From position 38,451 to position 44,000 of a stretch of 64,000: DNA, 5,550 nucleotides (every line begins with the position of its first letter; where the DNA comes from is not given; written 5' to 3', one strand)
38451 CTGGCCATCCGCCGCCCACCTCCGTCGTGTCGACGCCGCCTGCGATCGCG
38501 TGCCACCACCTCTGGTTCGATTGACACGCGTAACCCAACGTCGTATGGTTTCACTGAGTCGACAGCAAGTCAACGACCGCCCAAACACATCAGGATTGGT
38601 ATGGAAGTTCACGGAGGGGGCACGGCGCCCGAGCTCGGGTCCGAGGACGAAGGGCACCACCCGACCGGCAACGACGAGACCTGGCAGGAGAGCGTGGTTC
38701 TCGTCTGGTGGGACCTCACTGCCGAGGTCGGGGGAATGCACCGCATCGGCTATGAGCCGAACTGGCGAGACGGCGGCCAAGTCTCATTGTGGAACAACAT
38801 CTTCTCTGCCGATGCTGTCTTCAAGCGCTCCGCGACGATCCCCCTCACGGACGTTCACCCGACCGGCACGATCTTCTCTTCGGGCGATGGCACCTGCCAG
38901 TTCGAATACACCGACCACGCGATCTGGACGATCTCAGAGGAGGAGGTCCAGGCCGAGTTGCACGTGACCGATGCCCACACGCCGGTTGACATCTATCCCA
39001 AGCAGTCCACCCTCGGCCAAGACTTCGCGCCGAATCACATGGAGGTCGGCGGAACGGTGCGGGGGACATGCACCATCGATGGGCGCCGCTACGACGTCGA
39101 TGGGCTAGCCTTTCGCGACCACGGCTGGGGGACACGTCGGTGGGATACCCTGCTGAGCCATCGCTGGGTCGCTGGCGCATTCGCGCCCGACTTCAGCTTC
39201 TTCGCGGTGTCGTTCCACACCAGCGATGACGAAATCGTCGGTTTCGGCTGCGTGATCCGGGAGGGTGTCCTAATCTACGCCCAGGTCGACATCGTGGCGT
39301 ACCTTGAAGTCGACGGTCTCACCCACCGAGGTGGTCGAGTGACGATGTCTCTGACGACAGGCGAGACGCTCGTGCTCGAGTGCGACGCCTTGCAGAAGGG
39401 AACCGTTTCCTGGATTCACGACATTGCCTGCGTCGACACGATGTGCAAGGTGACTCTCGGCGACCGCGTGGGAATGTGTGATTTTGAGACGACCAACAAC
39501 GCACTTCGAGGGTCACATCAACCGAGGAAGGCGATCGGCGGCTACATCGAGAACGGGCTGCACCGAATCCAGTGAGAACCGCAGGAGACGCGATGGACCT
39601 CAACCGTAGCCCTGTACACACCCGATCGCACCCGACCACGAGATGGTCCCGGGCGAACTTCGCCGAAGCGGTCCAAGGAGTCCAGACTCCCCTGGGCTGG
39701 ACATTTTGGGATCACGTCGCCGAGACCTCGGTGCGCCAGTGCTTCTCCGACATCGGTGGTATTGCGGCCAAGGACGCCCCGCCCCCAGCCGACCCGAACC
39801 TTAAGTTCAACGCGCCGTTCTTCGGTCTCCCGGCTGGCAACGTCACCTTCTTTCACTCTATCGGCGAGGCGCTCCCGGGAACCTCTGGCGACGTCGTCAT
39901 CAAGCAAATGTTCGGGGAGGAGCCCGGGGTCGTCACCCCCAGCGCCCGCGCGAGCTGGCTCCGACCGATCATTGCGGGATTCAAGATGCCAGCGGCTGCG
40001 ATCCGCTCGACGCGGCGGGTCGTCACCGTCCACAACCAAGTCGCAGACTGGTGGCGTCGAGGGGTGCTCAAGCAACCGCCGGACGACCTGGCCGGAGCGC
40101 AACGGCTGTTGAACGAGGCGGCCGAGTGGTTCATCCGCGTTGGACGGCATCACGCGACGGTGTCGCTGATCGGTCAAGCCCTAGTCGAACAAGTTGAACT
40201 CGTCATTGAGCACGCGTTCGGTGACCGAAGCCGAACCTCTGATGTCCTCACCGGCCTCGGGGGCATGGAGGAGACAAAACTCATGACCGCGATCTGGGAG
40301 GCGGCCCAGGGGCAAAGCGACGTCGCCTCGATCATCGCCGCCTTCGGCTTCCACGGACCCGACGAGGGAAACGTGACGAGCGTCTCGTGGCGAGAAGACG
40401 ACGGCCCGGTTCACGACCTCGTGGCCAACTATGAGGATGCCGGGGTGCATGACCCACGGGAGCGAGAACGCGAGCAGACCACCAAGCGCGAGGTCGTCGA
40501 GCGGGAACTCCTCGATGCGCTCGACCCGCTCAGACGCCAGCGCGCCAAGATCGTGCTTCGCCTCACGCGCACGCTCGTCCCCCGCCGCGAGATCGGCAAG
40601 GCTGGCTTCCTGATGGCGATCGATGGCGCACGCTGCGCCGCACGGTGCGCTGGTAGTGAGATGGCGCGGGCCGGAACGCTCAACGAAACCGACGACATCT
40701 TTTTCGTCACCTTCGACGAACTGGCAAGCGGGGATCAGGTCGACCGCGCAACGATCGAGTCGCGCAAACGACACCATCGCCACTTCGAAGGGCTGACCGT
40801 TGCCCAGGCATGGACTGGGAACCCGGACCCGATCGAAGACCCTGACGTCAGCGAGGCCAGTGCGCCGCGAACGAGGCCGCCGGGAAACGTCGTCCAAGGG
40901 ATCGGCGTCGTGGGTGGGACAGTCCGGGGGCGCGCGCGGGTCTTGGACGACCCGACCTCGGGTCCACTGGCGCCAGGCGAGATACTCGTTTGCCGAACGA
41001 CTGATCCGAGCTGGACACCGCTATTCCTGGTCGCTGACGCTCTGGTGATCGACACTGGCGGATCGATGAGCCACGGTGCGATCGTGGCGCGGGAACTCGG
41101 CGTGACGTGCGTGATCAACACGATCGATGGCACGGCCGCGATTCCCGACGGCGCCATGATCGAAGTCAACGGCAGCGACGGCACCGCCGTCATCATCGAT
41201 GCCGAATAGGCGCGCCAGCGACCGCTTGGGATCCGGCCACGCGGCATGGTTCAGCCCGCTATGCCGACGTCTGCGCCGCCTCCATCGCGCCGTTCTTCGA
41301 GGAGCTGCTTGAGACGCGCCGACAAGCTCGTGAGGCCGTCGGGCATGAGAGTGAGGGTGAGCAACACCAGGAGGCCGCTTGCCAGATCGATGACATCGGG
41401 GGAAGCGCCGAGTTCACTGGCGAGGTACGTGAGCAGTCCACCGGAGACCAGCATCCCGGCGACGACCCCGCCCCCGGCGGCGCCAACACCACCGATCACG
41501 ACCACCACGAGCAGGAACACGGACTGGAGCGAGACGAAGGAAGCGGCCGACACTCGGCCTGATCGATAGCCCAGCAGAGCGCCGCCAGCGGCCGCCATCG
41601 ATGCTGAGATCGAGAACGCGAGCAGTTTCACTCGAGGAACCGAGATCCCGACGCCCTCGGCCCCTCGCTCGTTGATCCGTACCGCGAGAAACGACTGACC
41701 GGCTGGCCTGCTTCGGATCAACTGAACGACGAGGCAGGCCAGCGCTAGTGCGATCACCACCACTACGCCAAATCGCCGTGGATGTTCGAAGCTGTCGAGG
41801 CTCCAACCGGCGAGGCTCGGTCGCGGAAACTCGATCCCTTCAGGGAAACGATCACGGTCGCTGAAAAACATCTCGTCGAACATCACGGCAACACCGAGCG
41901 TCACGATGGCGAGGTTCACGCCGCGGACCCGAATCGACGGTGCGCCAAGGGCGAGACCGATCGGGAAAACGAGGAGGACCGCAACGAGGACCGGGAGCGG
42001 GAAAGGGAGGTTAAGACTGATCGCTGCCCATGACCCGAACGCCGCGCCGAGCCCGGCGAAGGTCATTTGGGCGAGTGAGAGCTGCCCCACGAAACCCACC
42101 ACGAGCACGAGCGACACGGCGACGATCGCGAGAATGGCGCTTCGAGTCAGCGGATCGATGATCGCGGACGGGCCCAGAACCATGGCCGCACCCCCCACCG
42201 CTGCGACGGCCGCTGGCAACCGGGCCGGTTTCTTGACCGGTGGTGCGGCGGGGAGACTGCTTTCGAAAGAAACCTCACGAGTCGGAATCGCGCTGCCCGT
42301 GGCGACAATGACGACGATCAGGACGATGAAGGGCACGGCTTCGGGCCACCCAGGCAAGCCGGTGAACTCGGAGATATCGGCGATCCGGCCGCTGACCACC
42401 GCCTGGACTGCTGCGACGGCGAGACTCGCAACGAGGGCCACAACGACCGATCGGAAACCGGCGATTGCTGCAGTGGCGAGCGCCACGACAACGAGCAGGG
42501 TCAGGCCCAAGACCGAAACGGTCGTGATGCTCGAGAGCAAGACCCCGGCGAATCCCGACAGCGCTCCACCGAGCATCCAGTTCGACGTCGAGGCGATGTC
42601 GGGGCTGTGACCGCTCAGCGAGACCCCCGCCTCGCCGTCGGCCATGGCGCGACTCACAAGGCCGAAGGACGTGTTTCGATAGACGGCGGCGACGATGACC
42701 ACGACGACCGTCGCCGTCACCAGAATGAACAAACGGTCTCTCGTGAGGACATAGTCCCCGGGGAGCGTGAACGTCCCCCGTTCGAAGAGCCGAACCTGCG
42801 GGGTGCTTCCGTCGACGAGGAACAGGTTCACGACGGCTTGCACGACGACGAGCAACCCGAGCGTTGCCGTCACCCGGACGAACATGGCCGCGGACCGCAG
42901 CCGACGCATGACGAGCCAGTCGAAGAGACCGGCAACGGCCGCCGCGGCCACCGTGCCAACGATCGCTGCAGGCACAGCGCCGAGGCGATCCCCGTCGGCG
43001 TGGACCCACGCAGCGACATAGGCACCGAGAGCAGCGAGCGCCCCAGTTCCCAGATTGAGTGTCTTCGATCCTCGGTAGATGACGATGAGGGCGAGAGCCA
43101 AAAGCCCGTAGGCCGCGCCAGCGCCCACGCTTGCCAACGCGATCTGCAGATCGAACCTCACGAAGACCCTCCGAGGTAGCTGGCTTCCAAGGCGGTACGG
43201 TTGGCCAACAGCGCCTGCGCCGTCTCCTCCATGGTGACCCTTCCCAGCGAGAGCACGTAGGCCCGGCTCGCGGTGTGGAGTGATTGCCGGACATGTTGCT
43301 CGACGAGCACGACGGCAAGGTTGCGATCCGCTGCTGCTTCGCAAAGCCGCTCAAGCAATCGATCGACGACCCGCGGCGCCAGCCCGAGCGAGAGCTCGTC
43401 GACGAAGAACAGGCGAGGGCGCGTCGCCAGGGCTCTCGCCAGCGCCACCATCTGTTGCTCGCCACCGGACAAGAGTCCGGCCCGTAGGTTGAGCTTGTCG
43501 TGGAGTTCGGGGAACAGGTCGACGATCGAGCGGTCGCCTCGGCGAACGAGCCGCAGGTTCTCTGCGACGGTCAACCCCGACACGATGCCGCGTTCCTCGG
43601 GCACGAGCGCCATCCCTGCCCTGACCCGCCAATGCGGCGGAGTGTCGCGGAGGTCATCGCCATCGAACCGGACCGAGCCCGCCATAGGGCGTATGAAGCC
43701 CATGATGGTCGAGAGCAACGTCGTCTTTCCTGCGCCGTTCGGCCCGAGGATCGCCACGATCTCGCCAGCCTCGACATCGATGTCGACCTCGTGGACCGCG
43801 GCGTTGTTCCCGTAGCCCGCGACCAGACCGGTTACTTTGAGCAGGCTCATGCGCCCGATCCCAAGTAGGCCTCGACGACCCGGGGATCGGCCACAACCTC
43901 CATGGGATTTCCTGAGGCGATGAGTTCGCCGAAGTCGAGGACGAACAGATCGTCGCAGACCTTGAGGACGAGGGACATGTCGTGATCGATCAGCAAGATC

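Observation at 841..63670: Pervasive short tandem micro-duplications (mostly 15-nt units), in-frame inside genes, by eye confined to the two housekeeping flanks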

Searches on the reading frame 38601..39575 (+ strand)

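Call 27: search_protein_families(library=pfam, proteins=[window:38601-39575:+], max_evalue=0.00001)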
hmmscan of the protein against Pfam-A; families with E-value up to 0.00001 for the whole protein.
window:38601-39575:+ (324 aa): 2 families
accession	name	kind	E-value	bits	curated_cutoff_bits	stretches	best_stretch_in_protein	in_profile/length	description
PF23213.1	DUF7065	-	8.7e-52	176.3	27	1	5-179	6-183/183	Domain of unknown function (DUF7065)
PF23212.2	DUF7064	-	5.4e-29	101.5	24.7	1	181-300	2-125/126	Domain of unknown function (DUF7064)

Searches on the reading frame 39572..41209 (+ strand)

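Call 29: search_protein_families(library=pfam, proteins=[window:39572-41209:+], max_evalue=0.0001)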
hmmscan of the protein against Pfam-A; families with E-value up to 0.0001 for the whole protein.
window:39572-41209:+ (545 aa): 1 family
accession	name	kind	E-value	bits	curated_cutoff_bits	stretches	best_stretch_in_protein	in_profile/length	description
PF00391.29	PEP-utilizers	-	4.2e-19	68.4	23.1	1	467-537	2-72/72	PEP-utilising enzyme, mobile domain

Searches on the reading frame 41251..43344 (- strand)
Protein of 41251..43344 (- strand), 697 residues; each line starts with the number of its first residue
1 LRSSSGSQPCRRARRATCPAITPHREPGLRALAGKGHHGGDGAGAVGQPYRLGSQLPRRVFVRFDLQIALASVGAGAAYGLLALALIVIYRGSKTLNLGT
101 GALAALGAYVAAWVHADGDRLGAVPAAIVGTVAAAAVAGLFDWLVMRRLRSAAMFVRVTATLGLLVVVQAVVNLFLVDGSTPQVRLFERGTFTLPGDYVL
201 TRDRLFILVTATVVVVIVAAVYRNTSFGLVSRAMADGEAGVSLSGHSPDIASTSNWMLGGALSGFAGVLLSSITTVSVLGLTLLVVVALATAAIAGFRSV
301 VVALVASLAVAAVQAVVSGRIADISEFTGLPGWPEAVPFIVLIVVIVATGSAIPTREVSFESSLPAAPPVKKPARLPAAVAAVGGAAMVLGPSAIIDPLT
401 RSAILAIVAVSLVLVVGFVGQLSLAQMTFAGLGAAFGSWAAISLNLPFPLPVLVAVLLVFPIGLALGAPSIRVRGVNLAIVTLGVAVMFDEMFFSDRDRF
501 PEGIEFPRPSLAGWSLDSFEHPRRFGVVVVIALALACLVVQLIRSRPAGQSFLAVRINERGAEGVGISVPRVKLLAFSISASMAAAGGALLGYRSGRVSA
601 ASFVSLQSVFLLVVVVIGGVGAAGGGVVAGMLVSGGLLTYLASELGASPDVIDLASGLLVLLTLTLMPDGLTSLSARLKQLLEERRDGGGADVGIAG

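Call 29: search_protein_families(library=pfam, proteins=[window:41251-43344:-], max_evalue=0.0001)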
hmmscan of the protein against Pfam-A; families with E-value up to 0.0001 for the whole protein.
window:41251-43344:- (697 aa): 1 family
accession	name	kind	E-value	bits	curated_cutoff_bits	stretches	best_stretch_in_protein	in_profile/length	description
PF02653.21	BPD_transp_2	-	1.8e-49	168.7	26.8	2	397-663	4-268/269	Branched-chain amino acid transport system / permease component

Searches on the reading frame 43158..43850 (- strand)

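Call 29: search_protein_families(library=pfam, proteins=[window:43158-43850:-], max_evalue=0.0001)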
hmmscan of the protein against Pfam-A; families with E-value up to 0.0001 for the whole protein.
window:43158-43850:- (230 aa): 3 families
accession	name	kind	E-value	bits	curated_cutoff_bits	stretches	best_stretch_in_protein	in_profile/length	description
PF00005.33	ABC_tran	-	2e-29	103.4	25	1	20-152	2-134/137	ABC transporter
PF13304.12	AAA_21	-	1.5e-11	45.4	27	1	117-181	228-294/304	AAA domain, putative AbiEii toxin, Type IV TA system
PF02463.25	SMC_N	-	1e-07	32.1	40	0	119-193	129-207/220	RecF/RecN/SMC N terminal domain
